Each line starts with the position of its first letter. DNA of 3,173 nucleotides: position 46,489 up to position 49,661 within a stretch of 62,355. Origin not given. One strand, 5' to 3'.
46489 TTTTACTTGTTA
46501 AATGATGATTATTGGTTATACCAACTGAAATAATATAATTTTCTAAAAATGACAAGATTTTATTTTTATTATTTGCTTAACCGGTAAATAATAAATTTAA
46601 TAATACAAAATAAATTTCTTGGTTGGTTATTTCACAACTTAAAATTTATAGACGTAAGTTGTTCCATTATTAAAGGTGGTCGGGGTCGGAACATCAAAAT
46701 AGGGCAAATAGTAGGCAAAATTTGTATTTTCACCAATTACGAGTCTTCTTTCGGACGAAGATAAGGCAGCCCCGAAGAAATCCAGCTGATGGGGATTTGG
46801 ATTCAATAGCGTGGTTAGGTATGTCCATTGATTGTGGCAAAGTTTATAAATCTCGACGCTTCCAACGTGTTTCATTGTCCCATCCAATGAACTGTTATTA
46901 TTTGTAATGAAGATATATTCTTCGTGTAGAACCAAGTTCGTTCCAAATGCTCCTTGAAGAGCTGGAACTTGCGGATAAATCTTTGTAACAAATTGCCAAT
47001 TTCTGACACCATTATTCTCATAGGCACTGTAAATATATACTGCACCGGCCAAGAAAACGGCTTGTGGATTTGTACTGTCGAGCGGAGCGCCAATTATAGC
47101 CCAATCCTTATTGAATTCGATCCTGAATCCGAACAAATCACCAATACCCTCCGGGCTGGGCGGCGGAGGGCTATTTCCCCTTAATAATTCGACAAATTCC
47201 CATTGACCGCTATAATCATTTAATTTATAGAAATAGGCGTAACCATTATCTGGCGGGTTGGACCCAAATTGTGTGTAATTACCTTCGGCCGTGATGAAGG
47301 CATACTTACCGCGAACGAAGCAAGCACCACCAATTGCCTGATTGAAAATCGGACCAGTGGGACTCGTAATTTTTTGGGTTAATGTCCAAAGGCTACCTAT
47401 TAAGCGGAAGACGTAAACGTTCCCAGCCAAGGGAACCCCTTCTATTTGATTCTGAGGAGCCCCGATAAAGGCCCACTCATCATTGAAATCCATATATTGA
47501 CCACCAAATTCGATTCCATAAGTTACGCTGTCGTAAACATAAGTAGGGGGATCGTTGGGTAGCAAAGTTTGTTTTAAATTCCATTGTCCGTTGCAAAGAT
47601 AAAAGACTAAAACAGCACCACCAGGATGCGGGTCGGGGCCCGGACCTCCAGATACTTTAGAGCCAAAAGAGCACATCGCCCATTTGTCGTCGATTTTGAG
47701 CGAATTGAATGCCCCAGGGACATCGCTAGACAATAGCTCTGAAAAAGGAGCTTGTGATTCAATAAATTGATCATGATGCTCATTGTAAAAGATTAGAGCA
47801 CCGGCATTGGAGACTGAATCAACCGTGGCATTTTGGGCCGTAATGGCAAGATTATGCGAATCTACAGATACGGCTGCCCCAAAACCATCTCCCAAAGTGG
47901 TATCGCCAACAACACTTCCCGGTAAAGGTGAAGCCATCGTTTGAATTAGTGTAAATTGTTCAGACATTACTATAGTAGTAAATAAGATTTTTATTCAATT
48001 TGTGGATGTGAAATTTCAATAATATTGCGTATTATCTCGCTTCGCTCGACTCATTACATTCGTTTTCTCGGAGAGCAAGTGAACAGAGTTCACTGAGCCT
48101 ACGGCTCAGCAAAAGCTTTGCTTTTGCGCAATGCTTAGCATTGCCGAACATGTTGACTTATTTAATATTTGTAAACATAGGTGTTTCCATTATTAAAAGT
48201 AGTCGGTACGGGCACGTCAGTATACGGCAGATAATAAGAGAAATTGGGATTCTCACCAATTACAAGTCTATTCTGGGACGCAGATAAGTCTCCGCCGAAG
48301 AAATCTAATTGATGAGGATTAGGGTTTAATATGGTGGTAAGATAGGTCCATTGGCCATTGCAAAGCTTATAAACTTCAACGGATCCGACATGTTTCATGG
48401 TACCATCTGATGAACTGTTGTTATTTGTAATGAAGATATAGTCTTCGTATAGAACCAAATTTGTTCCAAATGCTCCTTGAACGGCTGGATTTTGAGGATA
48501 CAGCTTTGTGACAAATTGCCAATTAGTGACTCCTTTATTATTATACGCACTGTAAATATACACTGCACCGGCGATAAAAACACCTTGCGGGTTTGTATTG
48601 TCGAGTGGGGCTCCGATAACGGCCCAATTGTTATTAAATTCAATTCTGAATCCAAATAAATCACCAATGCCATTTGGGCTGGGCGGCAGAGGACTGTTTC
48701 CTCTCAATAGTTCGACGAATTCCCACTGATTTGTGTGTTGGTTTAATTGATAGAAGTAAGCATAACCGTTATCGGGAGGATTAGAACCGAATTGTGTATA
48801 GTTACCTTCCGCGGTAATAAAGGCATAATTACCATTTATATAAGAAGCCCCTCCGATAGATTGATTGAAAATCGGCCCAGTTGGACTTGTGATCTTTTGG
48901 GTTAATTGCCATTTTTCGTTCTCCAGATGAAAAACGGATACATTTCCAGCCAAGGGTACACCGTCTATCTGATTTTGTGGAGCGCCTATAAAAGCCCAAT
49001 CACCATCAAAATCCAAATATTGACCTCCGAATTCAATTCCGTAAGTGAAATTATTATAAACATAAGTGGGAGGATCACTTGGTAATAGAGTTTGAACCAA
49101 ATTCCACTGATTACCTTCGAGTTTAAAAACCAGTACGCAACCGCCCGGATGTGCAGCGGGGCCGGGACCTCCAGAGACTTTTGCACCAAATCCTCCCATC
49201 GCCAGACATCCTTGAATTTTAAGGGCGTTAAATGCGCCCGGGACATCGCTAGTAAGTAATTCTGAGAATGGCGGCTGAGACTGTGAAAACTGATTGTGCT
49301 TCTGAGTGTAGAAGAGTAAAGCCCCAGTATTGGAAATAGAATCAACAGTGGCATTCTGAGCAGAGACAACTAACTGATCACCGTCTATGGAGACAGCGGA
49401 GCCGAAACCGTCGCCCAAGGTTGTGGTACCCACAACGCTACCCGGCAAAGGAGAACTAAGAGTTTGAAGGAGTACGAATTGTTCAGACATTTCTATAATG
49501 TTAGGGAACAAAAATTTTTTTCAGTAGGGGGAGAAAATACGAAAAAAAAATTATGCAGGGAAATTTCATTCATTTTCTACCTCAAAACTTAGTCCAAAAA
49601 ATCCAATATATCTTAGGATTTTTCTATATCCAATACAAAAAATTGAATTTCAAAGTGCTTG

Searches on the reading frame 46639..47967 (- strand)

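Call 14: search_protein_families(library=pfam, proteins=[window:46639-47967:-], max_evalue=0.001)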
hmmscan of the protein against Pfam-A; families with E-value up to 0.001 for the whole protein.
window:46639-47967:- (442 aa): 1 family
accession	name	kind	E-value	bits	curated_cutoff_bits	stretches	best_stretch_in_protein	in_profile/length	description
PF14312.12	FG-GAP_2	-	7.6e-10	39.3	23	0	276-313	15-49/49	FG-GAP repeat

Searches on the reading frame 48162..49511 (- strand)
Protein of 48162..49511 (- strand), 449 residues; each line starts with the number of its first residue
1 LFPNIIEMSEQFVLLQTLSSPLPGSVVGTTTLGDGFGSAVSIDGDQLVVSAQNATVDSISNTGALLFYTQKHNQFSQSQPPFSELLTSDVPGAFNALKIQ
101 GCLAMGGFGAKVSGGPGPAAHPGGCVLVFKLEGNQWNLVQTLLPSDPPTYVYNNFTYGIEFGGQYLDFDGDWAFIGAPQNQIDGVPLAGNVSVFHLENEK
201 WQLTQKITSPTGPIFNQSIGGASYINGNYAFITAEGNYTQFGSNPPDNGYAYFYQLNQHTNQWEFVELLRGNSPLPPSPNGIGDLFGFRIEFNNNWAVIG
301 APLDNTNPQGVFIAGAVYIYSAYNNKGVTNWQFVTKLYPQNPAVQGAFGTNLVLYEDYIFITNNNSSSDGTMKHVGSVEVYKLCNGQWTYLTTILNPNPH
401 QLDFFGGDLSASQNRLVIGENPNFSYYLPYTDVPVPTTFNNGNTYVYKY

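Call 67: search_protein_families(library=pfam, proteins=[window:48162-49511:-], max_evalue=0.001)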
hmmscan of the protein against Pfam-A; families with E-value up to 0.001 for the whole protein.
window:48162-49511:- (449 aa): 2 families
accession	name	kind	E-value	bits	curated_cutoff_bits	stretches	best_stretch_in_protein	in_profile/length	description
PF14312.12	FG-GAP_2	-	3.3e-17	62.8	23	1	33-56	15-38/49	FG-GAP repeat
PF01344.31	Kelch_1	-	0.00065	19.6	20.1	0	374-392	25-43/46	Kelch motif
